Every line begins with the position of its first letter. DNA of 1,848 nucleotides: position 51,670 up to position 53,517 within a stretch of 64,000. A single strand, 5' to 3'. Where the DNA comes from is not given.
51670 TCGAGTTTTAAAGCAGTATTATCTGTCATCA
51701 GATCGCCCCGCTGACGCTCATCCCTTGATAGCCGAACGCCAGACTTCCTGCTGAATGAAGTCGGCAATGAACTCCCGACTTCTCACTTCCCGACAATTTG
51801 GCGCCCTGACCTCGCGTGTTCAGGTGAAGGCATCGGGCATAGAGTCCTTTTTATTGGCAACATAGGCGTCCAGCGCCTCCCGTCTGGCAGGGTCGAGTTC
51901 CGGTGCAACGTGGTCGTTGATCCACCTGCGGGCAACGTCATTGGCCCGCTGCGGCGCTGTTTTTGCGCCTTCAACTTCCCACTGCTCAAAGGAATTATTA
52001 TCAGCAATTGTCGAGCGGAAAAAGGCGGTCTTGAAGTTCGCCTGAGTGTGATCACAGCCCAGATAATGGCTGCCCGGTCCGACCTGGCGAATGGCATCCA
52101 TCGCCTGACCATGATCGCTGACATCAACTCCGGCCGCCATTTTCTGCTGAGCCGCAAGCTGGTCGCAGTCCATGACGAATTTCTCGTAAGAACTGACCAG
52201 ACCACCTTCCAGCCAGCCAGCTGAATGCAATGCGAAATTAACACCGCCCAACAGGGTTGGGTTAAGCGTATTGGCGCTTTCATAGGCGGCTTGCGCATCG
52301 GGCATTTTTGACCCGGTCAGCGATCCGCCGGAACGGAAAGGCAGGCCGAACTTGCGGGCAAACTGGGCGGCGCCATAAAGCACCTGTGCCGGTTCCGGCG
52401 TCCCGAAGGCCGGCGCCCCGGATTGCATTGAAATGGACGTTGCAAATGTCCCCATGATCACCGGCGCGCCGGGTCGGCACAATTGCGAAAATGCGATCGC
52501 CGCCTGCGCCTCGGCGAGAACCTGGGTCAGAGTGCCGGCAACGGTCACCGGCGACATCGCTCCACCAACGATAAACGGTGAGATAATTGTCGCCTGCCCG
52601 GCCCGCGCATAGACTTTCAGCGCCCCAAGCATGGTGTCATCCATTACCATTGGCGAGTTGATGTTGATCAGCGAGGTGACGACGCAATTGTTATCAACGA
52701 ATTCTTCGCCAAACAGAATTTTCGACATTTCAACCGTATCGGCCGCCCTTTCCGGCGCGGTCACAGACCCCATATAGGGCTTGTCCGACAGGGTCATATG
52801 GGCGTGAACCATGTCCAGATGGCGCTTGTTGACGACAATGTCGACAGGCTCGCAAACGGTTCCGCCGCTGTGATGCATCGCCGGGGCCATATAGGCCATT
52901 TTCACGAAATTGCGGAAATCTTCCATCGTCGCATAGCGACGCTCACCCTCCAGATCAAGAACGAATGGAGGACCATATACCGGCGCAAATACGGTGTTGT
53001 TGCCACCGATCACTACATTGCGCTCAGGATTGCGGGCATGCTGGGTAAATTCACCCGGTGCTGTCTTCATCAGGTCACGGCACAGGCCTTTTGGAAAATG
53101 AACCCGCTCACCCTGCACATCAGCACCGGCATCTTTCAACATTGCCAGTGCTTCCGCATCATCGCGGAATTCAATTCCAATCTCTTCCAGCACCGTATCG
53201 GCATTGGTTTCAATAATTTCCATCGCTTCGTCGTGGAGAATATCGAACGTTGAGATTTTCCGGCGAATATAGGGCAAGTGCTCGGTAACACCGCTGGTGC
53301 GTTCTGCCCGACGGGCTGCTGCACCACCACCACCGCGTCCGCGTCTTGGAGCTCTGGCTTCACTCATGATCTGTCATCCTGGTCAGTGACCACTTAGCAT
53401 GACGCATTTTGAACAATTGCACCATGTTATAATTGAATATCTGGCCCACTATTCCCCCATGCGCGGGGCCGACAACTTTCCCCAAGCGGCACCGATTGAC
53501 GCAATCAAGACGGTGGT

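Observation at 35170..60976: Shared Arg/Gly-rich terminal peptide on five enzymes of one methyl-transfer pathway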

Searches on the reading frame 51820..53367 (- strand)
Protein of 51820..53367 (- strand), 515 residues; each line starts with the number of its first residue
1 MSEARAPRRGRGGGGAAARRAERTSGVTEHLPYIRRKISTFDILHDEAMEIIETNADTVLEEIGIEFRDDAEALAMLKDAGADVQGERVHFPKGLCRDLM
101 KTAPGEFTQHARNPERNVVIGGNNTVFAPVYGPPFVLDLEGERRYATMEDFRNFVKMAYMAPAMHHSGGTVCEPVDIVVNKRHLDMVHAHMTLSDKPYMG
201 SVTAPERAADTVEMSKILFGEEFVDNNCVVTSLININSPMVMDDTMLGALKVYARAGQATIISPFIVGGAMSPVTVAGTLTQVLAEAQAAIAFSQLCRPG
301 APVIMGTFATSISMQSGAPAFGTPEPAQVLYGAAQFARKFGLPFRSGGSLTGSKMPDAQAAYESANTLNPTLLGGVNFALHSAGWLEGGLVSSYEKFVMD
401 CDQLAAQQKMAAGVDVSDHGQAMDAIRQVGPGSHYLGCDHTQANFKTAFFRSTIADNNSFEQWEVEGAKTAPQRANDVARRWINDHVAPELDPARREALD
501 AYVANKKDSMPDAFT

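Call 11: search_protein_families(library=pfam, proteins=[window:51820-53367:-])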
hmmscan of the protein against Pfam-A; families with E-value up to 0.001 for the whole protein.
window:51820-53367:- (515 aa): 1 family
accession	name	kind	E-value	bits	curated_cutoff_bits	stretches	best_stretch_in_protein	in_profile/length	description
PF06253.16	MTTB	-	5.9e-227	754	25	1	14-511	3-500/500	Trimethylamine methyltransferase (MTTB)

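Call 15: search_solved_structures(query=window:51820-53367:-, show_alignments=3)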
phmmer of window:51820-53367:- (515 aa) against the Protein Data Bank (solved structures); distinct sequences matched with E-value up to 0.001: 5.
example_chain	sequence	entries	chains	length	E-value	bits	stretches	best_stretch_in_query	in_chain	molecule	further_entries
4yyc_A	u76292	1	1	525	4.6e-250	833.5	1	7-515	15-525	Putative trimethylamine methyltransferase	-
2qne_A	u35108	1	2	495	7.6e-117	394.1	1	33-506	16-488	Putative methyltransferase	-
9yce_A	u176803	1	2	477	2e-116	392.7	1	40-506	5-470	Glycine betaine methyltransferase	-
7xcl_A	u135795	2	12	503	1.6e-31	112.8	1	56-493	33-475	Trimethylamine methyltransferase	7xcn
7xcm_A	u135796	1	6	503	2.1e-31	112.3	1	56-493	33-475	Trimethylamine methyltransferase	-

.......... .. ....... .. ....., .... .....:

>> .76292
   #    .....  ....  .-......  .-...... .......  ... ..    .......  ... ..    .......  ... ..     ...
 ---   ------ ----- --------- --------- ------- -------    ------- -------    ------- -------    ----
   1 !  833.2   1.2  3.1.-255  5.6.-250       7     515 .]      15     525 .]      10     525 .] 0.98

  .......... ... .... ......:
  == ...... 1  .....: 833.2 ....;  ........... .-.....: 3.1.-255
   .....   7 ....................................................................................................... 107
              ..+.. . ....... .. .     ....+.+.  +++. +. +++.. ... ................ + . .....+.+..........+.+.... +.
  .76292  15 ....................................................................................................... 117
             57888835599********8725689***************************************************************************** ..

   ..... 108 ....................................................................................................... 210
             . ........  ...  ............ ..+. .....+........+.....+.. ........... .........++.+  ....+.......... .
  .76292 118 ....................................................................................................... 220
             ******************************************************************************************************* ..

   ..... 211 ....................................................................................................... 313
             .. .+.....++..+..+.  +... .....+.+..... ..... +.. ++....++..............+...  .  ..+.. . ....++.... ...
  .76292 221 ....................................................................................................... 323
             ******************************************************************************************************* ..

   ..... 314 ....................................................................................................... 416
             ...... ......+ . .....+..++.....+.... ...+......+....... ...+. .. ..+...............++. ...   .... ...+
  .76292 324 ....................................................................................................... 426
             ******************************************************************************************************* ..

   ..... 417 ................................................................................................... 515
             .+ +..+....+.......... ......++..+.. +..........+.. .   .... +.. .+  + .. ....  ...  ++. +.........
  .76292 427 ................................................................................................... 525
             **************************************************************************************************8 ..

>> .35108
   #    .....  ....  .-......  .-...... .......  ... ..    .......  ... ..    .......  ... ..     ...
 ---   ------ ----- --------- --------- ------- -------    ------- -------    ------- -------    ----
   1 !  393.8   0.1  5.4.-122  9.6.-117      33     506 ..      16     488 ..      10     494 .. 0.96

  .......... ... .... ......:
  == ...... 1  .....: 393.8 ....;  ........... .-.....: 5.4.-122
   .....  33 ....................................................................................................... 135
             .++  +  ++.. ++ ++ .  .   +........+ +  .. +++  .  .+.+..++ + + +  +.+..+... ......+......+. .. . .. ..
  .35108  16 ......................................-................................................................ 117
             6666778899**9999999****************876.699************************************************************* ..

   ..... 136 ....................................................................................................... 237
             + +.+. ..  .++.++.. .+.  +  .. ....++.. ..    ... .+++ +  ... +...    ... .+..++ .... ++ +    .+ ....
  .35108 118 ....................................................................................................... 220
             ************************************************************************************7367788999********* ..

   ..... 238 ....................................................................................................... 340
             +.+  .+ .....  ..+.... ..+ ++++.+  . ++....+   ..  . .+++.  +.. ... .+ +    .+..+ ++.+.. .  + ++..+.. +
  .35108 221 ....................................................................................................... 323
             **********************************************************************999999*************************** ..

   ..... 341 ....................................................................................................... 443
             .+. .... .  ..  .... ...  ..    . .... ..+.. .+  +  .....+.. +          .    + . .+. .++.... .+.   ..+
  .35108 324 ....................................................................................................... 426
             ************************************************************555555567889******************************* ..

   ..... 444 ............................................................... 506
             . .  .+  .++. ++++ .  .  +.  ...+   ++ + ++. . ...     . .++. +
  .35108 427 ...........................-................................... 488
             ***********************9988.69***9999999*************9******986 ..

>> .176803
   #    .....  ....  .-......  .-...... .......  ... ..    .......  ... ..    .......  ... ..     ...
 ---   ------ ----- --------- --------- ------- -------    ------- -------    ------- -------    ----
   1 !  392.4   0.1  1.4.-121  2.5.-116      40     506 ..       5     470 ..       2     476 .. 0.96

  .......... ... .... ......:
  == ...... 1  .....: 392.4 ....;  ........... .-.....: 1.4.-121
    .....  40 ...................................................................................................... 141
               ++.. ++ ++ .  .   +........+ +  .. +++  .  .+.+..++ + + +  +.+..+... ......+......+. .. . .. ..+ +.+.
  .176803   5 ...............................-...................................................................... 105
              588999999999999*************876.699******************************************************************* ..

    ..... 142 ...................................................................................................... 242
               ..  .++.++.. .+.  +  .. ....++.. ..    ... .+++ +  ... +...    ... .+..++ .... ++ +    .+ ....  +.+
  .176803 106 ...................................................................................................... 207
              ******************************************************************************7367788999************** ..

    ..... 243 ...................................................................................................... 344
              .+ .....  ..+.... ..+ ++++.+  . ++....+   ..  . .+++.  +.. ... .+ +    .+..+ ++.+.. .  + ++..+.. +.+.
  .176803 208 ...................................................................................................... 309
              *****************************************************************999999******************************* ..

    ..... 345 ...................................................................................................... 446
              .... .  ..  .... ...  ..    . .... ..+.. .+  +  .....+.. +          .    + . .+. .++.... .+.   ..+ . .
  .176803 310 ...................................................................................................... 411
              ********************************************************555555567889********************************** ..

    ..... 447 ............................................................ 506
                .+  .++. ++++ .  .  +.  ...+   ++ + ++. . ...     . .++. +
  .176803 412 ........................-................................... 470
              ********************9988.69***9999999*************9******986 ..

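Call 77: search_protein_families(library=ncbifam, proteins=[window:51820-53367:-], max_evalue=0.00001)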
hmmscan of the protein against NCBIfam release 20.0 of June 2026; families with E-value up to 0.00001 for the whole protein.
window:51820-53367:- (515 aa): 1 family
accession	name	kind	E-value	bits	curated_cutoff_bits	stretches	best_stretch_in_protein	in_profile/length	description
TIGR02369.2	trimeth_pyl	equivalog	1.1e-78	264.9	525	1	41-504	3-466/469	[trimethylamine--corrinoid protein] Co-methyltransferase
